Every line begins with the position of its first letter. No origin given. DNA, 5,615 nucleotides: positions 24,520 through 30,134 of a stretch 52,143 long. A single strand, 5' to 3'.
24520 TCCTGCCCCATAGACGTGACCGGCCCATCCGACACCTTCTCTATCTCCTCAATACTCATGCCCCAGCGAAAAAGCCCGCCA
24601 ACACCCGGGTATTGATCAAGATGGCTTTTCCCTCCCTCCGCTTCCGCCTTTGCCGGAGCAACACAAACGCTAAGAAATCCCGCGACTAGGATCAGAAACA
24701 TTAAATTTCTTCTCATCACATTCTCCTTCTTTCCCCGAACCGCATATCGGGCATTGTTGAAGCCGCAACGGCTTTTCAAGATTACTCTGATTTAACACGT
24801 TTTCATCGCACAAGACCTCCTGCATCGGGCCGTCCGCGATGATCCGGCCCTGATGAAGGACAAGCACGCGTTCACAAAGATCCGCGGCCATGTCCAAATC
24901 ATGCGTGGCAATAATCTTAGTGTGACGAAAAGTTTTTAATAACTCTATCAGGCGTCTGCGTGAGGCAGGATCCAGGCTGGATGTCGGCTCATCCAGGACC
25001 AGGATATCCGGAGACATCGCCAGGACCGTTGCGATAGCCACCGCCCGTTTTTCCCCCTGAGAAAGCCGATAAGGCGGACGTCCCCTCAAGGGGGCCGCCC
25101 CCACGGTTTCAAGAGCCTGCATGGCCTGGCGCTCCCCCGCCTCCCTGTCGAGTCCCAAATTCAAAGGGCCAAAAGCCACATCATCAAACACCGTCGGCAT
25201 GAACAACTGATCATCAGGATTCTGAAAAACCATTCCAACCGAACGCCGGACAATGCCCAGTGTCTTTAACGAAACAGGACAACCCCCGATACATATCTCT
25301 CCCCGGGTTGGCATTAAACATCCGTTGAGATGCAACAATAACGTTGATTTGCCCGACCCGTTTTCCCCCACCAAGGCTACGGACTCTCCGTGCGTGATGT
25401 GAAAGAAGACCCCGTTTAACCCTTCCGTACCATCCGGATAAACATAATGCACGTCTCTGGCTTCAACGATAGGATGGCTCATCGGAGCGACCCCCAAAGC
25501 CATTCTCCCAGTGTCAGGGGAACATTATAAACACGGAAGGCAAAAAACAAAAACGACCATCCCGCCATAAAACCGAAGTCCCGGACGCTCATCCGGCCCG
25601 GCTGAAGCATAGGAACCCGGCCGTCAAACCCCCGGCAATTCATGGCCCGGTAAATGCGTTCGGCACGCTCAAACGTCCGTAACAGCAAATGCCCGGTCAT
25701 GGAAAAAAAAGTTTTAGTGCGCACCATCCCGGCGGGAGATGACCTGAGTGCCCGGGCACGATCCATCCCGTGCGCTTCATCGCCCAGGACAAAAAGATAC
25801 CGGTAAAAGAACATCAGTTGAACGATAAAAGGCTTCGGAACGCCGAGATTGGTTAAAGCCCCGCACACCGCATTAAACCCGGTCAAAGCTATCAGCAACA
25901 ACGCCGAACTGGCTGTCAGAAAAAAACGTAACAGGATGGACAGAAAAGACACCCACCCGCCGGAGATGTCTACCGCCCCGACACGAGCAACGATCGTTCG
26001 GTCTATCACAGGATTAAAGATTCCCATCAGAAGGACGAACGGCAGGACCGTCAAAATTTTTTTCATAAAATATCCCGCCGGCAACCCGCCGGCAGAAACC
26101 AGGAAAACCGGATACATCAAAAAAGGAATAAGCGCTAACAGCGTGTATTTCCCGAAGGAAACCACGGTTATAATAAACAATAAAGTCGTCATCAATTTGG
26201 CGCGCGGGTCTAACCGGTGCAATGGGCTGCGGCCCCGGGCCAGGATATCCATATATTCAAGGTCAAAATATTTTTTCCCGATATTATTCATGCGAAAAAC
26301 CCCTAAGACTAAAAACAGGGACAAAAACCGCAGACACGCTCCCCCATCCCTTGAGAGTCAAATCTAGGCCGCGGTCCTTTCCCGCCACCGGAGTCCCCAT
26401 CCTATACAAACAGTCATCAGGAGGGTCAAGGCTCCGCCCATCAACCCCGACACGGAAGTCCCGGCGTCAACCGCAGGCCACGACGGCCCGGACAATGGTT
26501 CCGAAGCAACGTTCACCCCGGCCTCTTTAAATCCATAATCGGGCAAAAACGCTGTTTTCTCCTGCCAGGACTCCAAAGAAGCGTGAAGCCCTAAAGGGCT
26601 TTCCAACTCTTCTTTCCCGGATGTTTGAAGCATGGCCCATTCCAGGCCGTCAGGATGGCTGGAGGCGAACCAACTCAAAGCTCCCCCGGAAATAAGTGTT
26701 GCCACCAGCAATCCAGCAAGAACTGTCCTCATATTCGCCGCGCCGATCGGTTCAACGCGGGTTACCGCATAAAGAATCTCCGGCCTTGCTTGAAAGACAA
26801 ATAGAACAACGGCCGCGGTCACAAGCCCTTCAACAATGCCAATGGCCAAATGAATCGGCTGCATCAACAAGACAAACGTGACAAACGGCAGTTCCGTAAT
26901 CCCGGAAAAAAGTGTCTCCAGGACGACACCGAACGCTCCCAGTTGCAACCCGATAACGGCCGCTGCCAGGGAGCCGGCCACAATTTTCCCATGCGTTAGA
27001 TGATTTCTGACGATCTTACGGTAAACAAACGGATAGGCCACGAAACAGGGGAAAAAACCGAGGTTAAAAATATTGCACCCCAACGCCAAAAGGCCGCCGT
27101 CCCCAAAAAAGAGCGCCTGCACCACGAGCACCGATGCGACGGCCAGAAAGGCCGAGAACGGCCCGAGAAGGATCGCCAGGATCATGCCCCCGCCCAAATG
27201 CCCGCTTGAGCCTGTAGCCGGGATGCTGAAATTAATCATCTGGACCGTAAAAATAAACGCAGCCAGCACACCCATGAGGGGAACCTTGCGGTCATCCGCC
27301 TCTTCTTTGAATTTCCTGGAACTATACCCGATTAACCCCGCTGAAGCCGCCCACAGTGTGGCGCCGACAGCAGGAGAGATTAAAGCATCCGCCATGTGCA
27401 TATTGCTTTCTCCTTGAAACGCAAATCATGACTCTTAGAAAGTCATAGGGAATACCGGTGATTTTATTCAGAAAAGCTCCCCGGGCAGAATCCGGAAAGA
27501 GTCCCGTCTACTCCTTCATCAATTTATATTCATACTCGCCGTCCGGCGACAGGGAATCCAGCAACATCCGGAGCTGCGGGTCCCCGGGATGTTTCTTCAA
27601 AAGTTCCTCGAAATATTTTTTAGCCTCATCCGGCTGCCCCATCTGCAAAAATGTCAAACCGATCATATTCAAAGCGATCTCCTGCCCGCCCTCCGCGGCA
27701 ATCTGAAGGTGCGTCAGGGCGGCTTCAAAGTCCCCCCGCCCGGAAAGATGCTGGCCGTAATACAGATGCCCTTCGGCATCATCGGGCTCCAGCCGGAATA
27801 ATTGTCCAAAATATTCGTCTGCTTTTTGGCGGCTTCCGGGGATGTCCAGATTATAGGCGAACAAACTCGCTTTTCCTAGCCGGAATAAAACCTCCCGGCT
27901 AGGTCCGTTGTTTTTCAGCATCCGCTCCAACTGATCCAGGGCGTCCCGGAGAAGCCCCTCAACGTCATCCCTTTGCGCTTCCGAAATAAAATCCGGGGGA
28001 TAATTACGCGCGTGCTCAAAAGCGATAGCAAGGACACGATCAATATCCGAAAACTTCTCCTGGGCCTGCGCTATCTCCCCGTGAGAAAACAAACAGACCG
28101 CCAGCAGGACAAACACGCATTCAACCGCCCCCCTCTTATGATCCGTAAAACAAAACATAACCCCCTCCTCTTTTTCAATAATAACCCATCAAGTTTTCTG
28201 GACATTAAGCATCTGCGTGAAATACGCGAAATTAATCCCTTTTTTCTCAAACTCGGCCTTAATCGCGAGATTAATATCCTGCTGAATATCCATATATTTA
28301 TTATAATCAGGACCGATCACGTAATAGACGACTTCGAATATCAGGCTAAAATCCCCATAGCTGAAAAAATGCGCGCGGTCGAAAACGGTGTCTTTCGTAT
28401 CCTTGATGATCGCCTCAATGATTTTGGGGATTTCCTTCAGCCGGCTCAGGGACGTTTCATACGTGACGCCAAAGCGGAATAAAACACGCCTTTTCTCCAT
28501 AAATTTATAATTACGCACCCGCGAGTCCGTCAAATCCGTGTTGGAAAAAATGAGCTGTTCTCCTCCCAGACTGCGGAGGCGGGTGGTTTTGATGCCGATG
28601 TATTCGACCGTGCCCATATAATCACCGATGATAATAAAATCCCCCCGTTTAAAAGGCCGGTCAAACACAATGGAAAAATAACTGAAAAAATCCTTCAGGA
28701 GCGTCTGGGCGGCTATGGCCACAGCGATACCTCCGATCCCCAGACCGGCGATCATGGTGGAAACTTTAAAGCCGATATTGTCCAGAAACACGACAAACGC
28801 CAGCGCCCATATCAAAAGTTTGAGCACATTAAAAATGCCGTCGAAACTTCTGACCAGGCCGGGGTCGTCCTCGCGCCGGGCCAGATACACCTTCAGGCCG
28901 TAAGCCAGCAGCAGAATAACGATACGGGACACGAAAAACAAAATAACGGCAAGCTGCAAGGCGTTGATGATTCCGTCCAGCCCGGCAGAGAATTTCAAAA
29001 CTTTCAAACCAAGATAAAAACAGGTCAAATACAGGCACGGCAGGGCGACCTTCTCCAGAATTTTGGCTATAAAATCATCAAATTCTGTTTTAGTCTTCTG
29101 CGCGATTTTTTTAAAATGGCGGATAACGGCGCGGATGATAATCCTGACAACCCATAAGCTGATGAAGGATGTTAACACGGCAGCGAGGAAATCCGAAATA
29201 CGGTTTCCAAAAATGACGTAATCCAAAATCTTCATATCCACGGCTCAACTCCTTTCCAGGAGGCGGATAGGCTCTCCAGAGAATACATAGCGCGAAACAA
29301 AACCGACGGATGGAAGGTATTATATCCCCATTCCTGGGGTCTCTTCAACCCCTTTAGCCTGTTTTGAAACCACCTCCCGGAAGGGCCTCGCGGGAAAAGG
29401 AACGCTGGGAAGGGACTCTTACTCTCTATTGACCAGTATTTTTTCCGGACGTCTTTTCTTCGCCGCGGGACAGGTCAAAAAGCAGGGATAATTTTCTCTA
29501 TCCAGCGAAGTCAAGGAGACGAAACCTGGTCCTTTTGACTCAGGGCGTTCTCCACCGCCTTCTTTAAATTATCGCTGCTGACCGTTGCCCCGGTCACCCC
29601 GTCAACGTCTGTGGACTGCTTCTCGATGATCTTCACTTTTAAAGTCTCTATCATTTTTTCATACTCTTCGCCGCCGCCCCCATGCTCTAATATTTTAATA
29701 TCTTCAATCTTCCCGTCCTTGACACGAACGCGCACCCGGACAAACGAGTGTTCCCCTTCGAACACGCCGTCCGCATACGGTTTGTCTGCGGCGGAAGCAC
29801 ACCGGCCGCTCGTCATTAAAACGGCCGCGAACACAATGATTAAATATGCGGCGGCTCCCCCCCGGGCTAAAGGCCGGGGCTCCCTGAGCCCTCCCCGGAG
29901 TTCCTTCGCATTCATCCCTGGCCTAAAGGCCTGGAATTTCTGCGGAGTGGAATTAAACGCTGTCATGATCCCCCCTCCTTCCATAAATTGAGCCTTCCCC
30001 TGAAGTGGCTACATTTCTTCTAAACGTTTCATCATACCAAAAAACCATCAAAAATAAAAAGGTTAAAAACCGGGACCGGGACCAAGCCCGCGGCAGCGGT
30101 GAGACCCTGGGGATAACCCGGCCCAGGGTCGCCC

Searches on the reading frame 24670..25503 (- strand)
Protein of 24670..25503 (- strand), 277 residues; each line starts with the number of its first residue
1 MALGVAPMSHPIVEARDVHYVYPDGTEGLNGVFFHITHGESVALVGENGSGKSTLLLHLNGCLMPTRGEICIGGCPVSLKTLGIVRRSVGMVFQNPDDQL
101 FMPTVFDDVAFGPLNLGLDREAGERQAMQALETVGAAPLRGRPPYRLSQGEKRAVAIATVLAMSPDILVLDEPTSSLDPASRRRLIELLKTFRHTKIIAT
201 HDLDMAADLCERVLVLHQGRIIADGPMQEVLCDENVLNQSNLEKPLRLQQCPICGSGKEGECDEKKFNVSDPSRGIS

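Call 8: search_protein_families(library=pfam, proteins=[window:24670-25503:-])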
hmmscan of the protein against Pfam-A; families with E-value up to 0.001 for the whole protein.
window:24670-25503:- (277 aa): 4 families
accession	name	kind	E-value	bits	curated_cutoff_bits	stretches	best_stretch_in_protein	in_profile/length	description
PF00005.33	ABC_tran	-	4.9e-30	105.4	25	1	29-175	1-137/137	ABC transporter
PF13304.12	AAA_21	-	6.7e-16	59.6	27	1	141-201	232-298/304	AAA domain, putative AbiEii toxin, Type IV TA system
PF02463.25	SMC_N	-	1.1e-07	32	40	1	146-209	136-205/220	RecF/RecN/SMC N terminal domain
PF13555.12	AAA_29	-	0.00019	21.6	27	1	34-65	17-48/61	P-loop containing region of AAA domain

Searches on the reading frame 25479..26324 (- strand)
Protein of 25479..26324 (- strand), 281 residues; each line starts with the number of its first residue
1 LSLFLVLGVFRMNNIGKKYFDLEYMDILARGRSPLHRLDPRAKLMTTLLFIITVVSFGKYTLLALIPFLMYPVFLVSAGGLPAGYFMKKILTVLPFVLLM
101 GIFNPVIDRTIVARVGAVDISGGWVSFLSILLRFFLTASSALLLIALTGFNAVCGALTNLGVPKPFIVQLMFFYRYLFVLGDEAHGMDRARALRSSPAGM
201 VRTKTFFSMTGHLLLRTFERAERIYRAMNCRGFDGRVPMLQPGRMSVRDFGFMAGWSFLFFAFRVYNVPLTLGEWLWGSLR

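Call 8: search_protein_families(library=pfam, proteins=[window:25479-26324:-])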
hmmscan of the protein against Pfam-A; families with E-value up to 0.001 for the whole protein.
window:25479-26324:- (281 aa): 2 families
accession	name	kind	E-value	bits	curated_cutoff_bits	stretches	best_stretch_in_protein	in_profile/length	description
PF02361.21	CbiQ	-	5.8e-29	101.7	25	1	32-235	2-210/216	Cobalt transport protein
PF13937.11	DUF4212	-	2.8e-05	24.9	30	1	42-109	9-71/79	Domain of unknown function (DUF4212)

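Call 80: search_protein_families(library=ncbifam, proteins=[window:25479-26324:-], max_evalue=0.00001)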
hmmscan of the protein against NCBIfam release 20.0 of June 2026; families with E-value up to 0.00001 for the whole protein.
window:25479-26324:- (281 aa): 2 families
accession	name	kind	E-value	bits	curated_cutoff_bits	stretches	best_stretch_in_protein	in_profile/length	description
TIGR02454.1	ECF_T_CbiQ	equivalog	2.2e-37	128.8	111.8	1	38-231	1-200/200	cobalt ECF transporter T component CbiQ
NF012029.0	PRK15485.1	equivalog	1.2e-06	28.7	303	1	130-235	115-221/225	energy-coupling factor ABC transporter transmembrane protein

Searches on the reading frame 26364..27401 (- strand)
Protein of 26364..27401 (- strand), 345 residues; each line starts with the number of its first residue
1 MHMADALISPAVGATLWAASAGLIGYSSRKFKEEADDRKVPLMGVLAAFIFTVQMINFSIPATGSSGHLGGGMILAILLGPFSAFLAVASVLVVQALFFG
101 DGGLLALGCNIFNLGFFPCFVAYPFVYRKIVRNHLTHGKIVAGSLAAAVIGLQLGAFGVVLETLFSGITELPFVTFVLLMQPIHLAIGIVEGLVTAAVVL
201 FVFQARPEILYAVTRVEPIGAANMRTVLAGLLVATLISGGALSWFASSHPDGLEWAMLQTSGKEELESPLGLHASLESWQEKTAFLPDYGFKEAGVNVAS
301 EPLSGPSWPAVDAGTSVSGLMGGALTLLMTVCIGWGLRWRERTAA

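Call 9: search_protein_families(library=pfam, proteins=[window:26364-27401:-])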
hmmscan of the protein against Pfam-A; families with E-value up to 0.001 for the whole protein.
window:26364-27401:- (345 aa): 2 families
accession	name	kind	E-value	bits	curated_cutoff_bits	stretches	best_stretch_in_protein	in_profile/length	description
PF01891.21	CbiM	-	3.4e-60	203.9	23.1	1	2-209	1-205/205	Cobalt uptake substrate-specific transmembrane region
PF13190.11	PDGLE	-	9.9e-30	102.8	27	1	225-338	1-101/102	PDGLE domain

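Call 80: search_protein_families(library=ncbifam, proteins=[window:26364-27401:-], max_evalue=0.00001)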
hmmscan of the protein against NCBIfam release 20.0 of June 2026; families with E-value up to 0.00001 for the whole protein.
window:26364-27401:- (345 aa): 12 families
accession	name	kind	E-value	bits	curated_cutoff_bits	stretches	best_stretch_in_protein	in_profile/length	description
NF005598.0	PRK07331.1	equivalog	8e-42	143.8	401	1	1-293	1-290/323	cobalt transporter CbiM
NF004902.0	PRK06265.1-1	equivalog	7.6e-38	130.3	219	1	1-213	1-206/213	cobalt transporter CbiM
NF008873.0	PRK11909.1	equivalog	7.9e-38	130.5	225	1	1-212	1-220/230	cobalt transporter CbiM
NF006184.0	PRK08319.1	equivalog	6.6e-19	68.3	180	1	1-214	1-216/224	energy-coupling factor ABC transporter permease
NF004905.0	PRK06265.1-5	equivalog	5.3e-18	65.9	173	1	1-214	1-201/205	cobalt transporter CbiM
NF004906.0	PRK06265.2-1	equivalog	1.2e-16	61.3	205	1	1-211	1-210/212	cobalt transporter CbiM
NF004907.0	PRK06265.2-2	subfamily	3.2e-16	59.6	200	1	1-211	21-218/221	cobalt transporter CbiM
NF004903.0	PRK06265.1-3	equivalog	7.4e-14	51.7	193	1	1-212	2-200/211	cobalt transporter CbiM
TIGR00123.1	cbiM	equivalog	9.8e-14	51.7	184.15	1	1-210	1-212/214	cobalt ECF transporter S component CbiM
NF004908.0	PRK06265.2-3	equivalog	1.3e-11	44.9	205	1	1-215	1-202/211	cobalt transporter CbiM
NF004909.0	PRK06265.2-5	equivalog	2.4e-09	37.5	172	1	1-210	1-194/196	cobalt transporter CbiM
NF004930.0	PRK06287.1-1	subfamily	2.8e-07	30.4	142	0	225-269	5-48/110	cobalt transport protein CbiN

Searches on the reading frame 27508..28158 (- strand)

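Call 9: search_protein_families(library=pfam, proteins=[window:27508-28158:-])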
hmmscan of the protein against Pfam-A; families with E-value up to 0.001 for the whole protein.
window:27508-28158:- (216 aa): 12 families
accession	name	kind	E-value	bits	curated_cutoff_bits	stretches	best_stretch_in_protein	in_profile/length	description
PF13428.12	TPR_14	-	1.9e-15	56.2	23.5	1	166-200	7-41/44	Tetratricopeptide repeat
PF13432.12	TPR_16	-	1.9e-14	54.2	32.7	1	165-200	2-37/65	Tetratricopeptide repeat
PF07719.23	TPR_2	-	2.8e-13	49.3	27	1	162-193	3-34/34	Tetratricopeptide repeat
PF14559.12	TPR_19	-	4.8e-13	49.7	25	1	171-200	2-31/68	Tetratricopeptide repeat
PF13174.12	TPR_6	-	1.4e-10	41.5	26.3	1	165-192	5-32/33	Tetratricopeptide repeat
PF00515.34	TPR_1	-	4.7e-08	33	27.8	1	162-192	3-33/34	Tetratricopeptide repeat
PF13181.12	TPR_8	-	4.2e-07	30.1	25.7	1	162-188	3-29/34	Tetratricopeptide repeat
PF13424.12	TPR_12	-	2.5e-06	28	30.1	1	134-187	9-72/77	Tetratricopeptide repeat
PF13431.12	TPR_17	-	1.7e-05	25.2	24.4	0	121-148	6-33/34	Tetratricopeptide repeat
PF13371.12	TPR_9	-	9.5e-05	22.8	35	0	167-199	36-68/73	Tetratricopeptide repeat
PF13176.12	TPR_7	-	0.00016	21.9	27.9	0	162-194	1-35/36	Tetratricopeptide repeat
PF13374.12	TPR_10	-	0.0004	20.8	27.5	0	162-189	4-31/42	Tetratricopeptide repeat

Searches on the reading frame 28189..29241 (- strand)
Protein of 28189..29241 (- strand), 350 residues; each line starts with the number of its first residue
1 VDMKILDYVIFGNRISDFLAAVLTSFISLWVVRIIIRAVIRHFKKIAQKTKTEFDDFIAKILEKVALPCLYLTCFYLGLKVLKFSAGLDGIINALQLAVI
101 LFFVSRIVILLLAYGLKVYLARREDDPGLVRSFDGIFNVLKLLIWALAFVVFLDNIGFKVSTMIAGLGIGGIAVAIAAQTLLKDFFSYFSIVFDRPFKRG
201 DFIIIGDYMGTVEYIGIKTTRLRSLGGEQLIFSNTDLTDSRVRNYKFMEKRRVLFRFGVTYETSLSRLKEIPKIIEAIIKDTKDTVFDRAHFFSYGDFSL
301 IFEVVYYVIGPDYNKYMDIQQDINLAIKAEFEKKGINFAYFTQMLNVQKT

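Call 9: search_protein_families(library=pfam, proteins=[window:28189-29241:-])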
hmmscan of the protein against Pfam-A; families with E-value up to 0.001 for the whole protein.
window:28189-29241:- (350 aa): 3 families
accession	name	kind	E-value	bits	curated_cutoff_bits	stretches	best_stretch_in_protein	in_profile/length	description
PF00924.24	MS_channel_2nd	-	1.6e-16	60.6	20.2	1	180-246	1-67/68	Mechanosensitive ion channel, beta-domain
PF21082.3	MS_channel_3rd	-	5.1e-12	46.5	21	1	254-338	2-88/88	Mechanosensitive ion channel MscS, C-terminal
PF21088.3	MS_channel_1st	-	1e-07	32.2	23.1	1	138-179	1-42/42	Mechanosensitive ion channel, transmembrane helices 2/3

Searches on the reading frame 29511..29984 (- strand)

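Call 9: search_protein_families(library=pfam, proteins=[window:29511-29984:-])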
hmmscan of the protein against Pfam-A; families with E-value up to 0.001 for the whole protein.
window:29511-29984:- (157 aa): 2 families
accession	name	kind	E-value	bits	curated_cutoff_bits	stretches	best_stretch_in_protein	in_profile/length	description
PF04205.19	FMN_bind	-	2.4e-13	50.9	22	1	80-149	4-77/77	FMN-binding domain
PF14639.11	YqgF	-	0.00039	20.7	35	1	77-155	17-94/150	Holliday-junction resolvase-like of SPT6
